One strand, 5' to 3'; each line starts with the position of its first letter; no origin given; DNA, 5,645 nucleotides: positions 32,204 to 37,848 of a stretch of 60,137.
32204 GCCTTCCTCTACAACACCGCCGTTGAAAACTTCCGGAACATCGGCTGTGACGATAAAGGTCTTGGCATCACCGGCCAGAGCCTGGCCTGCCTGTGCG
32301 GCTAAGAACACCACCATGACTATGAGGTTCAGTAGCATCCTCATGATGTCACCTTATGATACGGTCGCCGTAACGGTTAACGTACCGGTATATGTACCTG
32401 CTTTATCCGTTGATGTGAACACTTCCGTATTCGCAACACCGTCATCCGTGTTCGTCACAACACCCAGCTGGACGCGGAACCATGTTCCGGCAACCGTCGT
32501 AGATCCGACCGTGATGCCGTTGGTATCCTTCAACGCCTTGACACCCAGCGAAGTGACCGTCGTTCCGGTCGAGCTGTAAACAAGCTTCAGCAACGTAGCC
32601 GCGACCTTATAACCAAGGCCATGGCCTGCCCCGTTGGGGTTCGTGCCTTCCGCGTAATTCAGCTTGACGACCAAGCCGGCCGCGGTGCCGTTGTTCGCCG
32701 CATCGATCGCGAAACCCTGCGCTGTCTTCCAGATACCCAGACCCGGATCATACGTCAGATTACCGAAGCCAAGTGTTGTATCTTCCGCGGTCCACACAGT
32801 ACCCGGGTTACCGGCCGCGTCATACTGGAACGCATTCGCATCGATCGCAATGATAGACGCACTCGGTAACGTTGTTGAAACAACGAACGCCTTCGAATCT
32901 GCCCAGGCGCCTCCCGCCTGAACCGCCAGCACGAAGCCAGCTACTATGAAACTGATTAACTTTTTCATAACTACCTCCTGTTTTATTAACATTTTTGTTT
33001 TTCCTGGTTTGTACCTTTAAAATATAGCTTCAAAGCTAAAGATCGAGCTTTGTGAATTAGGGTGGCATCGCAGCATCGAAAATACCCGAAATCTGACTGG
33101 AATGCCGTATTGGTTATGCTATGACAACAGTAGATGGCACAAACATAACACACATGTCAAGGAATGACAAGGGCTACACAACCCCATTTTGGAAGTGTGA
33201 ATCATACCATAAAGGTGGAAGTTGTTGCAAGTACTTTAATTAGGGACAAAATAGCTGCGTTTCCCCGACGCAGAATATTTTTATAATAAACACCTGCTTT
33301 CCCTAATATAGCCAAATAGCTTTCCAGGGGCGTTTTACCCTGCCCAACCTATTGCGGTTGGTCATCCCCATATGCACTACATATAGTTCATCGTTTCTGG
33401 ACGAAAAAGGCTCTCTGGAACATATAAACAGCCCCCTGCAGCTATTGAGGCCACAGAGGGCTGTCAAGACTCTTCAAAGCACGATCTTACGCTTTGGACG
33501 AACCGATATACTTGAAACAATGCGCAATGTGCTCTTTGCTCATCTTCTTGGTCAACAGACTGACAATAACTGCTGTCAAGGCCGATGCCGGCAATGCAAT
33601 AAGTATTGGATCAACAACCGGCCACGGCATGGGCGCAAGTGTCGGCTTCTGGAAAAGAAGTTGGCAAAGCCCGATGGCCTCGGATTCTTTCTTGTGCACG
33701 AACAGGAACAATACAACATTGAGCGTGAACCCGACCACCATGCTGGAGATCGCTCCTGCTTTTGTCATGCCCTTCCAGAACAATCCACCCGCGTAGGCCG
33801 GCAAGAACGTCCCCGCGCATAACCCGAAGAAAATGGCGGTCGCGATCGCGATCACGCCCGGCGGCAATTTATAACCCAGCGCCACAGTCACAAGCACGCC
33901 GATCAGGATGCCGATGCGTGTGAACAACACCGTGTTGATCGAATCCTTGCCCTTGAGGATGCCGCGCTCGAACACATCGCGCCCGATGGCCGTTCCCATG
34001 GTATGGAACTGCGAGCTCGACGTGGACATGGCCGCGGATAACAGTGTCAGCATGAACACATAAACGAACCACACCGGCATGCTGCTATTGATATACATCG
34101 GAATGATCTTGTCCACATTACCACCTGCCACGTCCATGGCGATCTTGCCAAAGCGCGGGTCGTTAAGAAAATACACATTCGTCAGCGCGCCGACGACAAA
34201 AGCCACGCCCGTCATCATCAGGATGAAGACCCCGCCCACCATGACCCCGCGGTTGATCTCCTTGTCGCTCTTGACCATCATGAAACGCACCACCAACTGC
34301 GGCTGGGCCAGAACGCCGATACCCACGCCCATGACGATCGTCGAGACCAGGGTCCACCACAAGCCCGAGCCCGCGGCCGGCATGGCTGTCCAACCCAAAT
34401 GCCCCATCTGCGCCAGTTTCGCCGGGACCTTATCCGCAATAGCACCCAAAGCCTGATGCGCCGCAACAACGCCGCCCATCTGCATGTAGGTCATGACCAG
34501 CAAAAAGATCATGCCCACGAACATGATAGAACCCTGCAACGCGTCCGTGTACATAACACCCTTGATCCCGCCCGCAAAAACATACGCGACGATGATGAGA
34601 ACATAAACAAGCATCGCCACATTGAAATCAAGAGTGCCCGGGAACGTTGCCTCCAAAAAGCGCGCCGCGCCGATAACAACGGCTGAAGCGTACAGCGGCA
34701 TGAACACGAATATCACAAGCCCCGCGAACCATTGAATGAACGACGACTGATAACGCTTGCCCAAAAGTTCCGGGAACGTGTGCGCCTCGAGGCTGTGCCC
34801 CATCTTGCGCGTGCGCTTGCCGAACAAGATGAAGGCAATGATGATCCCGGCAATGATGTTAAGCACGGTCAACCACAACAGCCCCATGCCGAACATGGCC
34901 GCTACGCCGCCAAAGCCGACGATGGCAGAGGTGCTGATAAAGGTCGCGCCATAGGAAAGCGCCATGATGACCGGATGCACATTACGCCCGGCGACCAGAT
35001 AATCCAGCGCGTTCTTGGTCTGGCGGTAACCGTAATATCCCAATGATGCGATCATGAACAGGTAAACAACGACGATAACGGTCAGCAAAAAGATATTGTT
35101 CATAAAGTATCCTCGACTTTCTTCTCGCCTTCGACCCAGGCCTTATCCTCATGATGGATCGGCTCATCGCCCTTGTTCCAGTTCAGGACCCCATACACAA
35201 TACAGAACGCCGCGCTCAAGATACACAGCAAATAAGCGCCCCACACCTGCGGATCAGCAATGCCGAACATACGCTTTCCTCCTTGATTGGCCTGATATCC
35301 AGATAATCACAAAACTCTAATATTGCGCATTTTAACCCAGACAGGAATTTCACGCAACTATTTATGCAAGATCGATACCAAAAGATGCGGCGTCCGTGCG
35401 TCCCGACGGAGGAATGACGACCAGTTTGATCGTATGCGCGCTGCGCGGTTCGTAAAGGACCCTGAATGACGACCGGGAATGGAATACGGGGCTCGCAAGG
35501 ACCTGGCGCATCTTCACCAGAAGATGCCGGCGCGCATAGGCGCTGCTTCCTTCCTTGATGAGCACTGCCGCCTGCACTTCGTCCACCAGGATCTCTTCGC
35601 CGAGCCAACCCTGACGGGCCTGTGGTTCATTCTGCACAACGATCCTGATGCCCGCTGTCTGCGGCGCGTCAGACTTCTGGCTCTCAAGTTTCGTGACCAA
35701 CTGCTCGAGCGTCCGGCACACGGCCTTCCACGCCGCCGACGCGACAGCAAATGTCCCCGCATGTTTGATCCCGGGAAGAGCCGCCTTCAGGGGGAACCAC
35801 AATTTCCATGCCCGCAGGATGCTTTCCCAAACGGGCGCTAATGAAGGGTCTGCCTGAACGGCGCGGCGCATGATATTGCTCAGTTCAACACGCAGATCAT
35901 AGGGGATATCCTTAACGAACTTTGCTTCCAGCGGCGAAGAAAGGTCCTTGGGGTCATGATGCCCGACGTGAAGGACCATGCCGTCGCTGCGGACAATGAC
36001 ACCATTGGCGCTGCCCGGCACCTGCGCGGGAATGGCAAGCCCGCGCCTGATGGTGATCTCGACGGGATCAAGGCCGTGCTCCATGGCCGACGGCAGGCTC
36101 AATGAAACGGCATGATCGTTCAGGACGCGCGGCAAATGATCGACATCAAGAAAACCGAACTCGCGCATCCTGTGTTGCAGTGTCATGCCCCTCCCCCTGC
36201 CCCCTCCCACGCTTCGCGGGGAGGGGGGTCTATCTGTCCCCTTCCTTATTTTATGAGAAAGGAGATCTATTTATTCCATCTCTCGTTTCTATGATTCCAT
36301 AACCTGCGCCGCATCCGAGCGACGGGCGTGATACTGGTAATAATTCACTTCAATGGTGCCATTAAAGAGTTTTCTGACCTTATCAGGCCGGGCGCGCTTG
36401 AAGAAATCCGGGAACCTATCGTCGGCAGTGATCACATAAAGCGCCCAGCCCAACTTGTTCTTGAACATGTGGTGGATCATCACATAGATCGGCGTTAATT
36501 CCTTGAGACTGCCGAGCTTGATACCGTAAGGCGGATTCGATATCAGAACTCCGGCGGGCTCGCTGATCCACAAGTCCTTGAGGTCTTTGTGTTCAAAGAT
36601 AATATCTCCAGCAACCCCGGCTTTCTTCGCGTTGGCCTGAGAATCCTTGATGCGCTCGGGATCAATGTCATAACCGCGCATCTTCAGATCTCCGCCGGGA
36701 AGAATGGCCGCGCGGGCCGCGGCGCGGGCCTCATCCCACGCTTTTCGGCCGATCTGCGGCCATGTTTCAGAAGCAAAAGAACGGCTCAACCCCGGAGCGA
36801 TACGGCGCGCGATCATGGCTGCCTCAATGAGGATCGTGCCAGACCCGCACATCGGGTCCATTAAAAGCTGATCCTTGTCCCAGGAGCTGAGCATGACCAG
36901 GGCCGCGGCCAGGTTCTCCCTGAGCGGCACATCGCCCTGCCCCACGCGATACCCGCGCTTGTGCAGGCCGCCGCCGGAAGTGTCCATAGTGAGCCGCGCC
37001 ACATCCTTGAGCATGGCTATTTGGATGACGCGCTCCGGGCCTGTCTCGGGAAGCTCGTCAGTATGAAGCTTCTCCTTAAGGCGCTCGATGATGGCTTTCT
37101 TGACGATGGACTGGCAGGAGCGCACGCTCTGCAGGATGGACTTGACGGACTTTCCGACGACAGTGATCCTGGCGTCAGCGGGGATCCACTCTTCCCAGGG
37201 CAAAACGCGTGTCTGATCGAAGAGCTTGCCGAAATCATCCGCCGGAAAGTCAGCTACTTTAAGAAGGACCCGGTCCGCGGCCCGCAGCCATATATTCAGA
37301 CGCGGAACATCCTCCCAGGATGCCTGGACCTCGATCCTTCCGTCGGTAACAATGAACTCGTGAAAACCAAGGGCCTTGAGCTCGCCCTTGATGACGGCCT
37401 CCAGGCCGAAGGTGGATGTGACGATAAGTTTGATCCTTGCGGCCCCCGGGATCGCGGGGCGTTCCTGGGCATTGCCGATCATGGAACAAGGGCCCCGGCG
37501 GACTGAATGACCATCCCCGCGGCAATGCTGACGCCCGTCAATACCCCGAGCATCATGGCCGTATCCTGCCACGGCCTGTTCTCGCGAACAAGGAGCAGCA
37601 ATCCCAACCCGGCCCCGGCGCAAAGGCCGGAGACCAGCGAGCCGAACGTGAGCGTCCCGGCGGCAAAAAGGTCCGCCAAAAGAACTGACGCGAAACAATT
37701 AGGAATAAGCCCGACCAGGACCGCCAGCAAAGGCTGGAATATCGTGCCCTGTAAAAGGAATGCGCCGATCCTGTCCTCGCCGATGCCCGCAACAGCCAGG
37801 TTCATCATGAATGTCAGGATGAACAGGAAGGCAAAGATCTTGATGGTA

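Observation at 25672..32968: Atypical chaperone-usher-like fimbrial gene cluster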

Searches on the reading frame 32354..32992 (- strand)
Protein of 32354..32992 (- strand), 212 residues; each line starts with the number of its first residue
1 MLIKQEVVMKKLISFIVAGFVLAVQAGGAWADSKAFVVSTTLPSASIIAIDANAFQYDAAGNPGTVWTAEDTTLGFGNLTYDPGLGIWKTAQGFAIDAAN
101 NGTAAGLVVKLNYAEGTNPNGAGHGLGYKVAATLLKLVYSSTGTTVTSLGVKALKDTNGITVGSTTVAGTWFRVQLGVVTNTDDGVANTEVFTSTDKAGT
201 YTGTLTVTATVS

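Call 3: search_protein_families(library=pfam, proteins=[window:32354-32992:-], max_evalue=1)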
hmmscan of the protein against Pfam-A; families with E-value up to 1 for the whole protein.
window:32354-32992:- (212 aa): 0 families

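Call 4: search_protein_families(library=ncbifam, proteins=[window:32354-32992:-], max_evalue=1)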
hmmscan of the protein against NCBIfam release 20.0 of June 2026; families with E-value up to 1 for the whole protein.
window:32354-32992:- (212 aa): 1 family
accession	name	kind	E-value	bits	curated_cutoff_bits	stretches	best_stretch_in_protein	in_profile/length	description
NF045689.1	BCarotKetCrtO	equivalog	0.093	11.3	1000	1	108-183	226-298/563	beta-carotene ketolase CrtO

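Call 7: find_homologous_proteins(query=window:32354-32968:-, max_evalue=0.001)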
Query window:32354-32968:- (204 aa): 7 proteins with E <= 0.001 among 1335 candidates.
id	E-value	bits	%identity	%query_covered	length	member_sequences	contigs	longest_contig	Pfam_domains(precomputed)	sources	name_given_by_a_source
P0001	6.0e-122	423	100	100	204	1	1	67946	-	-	-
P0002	1.3e-85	304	73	100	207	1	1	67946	-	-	-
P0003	1.5e-17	82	40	87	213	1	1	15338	-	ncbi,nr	ncbi:MAG: hypothetical protein HQL23_07540 [Candidatus Omnitrophica bacterium]|nr:hypothetical prote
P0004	1.2e-12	66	38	92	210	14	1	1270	-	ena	-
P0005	5.0e-12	64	37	100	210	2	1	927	-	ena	-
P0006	1.7e-11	62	37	100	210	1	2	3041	-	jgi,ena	-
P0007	9.4e-6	44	32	86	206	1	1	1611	-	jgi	jgi:hypothetical protein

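Call 8: find_encoding_contigs(protein=P0003, flank=10000, max_places=4)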
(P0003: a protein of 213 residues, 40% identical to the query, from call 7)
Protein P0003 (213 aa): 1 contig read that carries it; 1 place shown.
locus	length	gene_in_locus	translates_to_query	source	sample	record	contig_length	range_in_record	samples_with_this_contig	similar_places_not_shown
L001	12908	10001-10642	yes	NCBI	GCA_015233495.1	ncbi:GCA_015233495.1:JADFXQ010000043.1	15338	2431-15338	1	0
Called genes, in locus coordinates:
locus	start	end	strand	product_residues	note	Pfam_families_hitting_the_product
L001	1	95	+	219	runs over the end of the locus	-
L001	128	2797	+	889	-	PF04138:GtrA_DPMS_TM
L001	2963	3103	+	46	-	-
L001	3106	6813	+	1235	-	PF13439:Glyco_transf_4, PF13579:Glyco_trans_4_4, PF00534:Glycos_transf_1, PF13692:Glyco_trans_1_4, PF01663:Phosphodiest (faint), PF03372:Exo_endo_phos, PF23226:Exo_endo_phos_PGAP2IP (weak)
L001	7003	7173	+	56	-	-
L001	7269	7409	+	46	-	PF08085:Entericidin (weak)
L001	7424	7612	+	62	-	PF28077:THIVI_2564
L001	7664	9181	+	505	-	PF02310:B12-binding, PF04055:Radical_SAM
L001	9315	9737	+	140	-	PF00072:Response_reg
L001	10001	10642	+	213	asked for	-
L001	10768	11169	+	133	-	PF20125:DUF6515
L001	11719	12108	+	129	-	-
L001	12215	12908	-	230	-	PF00990:GGDEF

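Call 9: find_encoding_contigs(protein=P0006, flank=10000, max_places=4)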
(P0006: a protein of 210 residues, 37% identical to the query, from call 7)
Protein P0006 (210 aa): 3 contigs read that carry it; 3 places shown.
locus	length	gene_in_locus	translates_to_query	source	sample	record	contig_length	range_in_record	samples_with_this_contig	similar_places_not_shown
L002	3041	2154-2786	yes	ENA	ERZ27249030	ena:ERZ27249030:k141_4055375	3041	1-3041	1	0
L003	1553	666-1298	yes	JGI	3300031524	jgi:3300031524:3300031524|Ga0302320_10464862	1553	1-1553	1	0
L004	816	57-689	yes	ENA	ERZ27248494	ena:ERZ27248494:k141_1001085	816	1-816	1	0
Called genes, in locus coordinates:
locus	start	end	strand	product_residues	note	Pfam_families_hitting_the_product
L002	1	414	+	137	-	?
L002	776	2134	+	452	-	-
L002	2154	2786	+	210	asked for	-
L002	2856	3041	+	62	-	?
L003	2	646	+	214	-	?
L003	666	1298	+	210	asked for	-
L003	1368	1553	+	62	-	?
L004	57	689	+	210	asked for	-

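Call 24: search_solved_structures(query=A1, max_evalue=10)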
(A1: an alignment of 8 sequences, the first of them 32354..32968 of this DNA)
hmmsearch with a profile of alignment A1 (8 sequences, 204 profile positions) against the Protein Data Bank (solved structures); distinct sequences matched with E-value up to 10: 3.
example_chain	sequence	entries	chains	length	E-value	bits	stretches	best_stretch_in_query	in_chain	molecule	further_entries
8q5r_A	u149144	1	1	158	0.82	12.5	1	74-128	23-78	Interleukin-33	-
5vi4_A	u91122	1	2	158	1.5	11.6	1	74-126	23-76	Interleukin-33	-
5fvn_A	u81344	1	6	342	4.9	10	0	42-197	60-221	OMPC PORIN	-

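Call 31: predict_structure(alignment_id=A1)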
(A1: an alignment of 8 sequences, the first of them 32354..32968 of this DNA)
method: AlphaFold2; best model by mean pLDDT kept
length: 204 residues; sequences in the alignment: 8
mean_pLDDT: 73.8   pTM: 0.70
mean pLDDT of the five models: 73.8, 61.8, 61.5, 58.2, 53.7
residues with pLDDT >= 90: 18; 70-90: 111; 50-70: 56; < 50: 19
segments of 3 or more residues with pLDDT < 50: 1-4, 17-22
pLDDT, mean of each block of 10 residues (from residue 1): 49 48 57 59 68 54 63 84 82 72 89 87 88 81 89 71 84 77 88 85 76
secondary structure, 60 per line:
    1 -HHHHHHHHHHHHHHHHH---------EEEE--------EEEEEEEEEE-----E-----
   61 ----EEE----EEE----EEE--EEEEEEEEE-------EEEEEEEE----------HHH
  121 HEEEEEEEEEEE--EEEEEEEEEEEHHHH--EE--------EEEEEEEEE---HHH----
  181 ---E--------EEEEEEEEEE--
elements in order: H2-18 E28-31 E40-49 E65-67 E72-74 E79-81 E84-92 E100-107 H118-121 E122-132 E135-145 H146-149 E162-170 E193-202

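Call 34: fold_search(model_id=the predicted structure, library=pdb)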
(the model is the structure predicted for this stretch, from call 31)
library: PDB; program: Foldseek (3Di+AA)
matches with E <= 10: 1433; with E <= 0.001: 5
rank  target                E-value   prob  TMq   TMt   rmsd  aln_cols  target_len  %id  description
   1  4y2l_A                3.5e-05  1.00  0.33  0.43  10.9       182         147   14  Structure of CFA/I pili major subunit CfaB trimer (released 2016-08-10)
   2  4y2l_B                4.8e-05  1.00  0.35  0.44  11.2       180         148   15  Structure of CFA/I pili major subunit CfaB trimer (released 2016-08-10)
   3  4y2l_F                5.1e-05  1.00  0.34  0.43  11.5       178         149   15  Structure of CFA/I pili major subunit CfaB trimer (released 2016-08-10)
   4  4y2l_D                5.8e-05  1.00  0.33  0.43  10.3       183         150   15  Structure of CFA/I pili major subunit CfaB trimer (released 2016-08-10)
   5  8ehs_A                1.4e-04  0.99  0.33  0.43  11.3       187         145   16  Cryo-EM reconstruction of the CS17 bacterial adhesion pili (released 2023-03-22)
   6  4hji_B                1.1e-03  0.41  0.22  0.26  15.9       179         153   13  Structure of the CooA pilin subunit from enterotoxigenic Escherichia coli (released 2012-12-19)
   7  8aur_A                2.0e-03  0.93  0.37  0.33   9.4       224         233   13  Cryo-EM structure of a TasA fibre (released 2022-11-30)
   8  4hji_A                2.0e-03  0.38  0.21  0.25  16.0       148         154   13  Structure of the CooA pilin subunit from enterotoxigenic Escherichia coli (released 2012-12-19)
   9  3f85                  2.6e-03  0.44  0.23  0.13  16.4       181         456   14  Structure of fusion complex of homo trimeric major pilin subunits CfaB of CFA/I fimbirae from ETEC E. coli (released 2009-08-11)
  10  5nzu_MODEL_1_D        5.5e-03  0.15  0.17  0.09  27.6       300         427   10  The structure of the COPI coat linkage II (released 2017-06-28)
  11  3l81_A                5.8e-03  0.08  0.13  0.11  24.3       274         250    8  Crystal structure of adaptor protein complex 4 (AP-4) mu4 subunit C-terminal domain, in complex with a sorting peptide (released 2010-06-02)
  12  5od4                  7.9e-03  0.54  0.20  0.30  15.9       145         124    9  Avr2 effector protein from the fungal plant pathogen Fusarium oxysporum (released 2017-08-16)
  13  3nru_D                8.4e-03  0.66  0.28  0.33  10.7       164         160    8  Ligand binding domain of EPHA7 (released 2010-12-08)
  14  7w7i_G                8.4e-03  0.35  0.19  0.14  12.9       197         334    9  Crystal Structure of shaft pilin PitB from pilus islet-2 of Streptococcus oralis (released 2022-06-01)
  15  2zs6_B                1.0e-02  0.66  0.22  0.13  13.1       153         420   12  HA3 subcomponent of botulinum type C progenitor toxin (released 2008-09-16)
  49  7ueg_A                4.7e-02  0.20  0.23  0.25  14.2       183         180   14  Cryo-EM of bundling pili from Pyrobaculum calidifontis (released 2022-06-29)
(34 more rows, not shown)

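Call 86: search_protein_families(library=pfam, alignment_id=A12, max_evalue=1)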
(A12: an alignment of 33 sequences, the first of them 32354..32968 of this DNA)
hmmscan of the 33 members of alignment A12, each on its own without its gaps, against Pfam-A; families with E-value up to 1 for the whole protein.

A. member 1, window:32354-32968:- (204 aa): 0 families

B. families by the number of members that match (of 33 scanned): 19 families
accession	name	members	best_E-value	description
PF04307.19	YdjM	2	0.0015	YdjM inner membrane protein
PF22350.2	Int_EF-hand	1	0.0061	Internalin, EF-hand domain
PF06510.16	DUF1102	1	0.027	Protein of unknown function (DUF1102)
PF22828.1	HphA_N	1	0.034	HphA N-terminal heme-binding domain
PF01182.26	Glucosamine_iso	1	0.039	Glucosamine-6-phosphate isomerases/6-phosphogluconolactonase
PF14184.11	YrvL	1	0.048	Regulatory protein YrvL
PF10091.15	Glycoamylase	1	0.059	Putative glucoamylase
PF19128.5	DUF5811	1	0.063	Family of unknown function (DUF5811)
PF21674.2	CCDC22_N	1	0.063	CCDC22 protein N-terminal domain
PF20064.4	DUF6463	1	0.15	Family of unknown function (DUF6463)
PF04151.21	PPC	1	0.15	Bacterial pre-peptidase C-terminal domain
PF21461.3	HL_N-beta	1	0.15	Hyaluronate lyase, N-terminal beta-sheet domain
PF09613.16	HrpB1_HrpK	1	0.21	Bacterial type III secretion protein (HrpB1_HrpK)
PF08265.16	YL1_C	1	0.29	YL1 nuclear protein C-terminal domain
PF05215.19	Spiralin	1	0.36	Spiralin domain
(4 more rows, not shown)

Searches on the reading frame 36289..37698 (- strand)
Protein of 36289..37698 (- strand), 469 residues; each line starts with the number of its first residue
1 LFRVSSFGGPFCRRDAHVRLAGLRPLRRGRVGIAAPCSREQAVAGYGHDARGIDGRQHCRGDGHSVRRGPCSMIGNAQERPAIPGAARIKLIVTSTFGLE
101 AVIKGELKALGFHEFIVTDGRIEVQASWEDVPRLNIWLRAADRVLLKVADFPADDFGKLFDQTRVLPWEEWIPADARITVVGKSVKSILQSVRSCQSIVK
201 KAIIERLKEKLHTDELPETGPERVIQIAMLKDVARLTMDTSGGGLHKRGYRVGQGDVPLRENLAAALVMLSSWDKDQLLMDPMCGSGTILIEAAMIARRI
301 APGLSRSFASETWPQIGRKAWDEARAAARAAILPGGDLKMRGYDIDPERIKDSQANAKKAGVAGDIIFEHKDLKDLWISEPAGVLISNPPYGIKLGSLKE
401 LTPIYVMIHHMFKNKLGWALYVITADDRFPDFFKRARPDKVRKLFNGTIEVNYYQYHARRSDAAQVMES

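Call 101: search_protein_families(library=pfam, proteins=[window:36289-37698:-], max_evalue=0.00001)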
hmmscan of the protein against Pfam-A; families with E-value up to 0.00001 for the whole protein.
window:36289-37698:- (469 aa): 3 families
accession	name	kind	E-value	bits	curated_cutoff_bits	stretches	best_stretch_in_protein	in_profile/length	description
PF01170.24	UPF0020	-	3.9e-46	157.7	22.3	1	248-452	1-194/197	RMKL-like, methyltransferase domain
PF22020.1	RlmL_1st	-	1.1e-19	70.5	27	1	90-145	1-55/55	RlmL ferredoxin-like domain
PF02926.22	THUMP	-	4.1e-09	37.1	20.6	1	154-239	2-84/84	THUMP domain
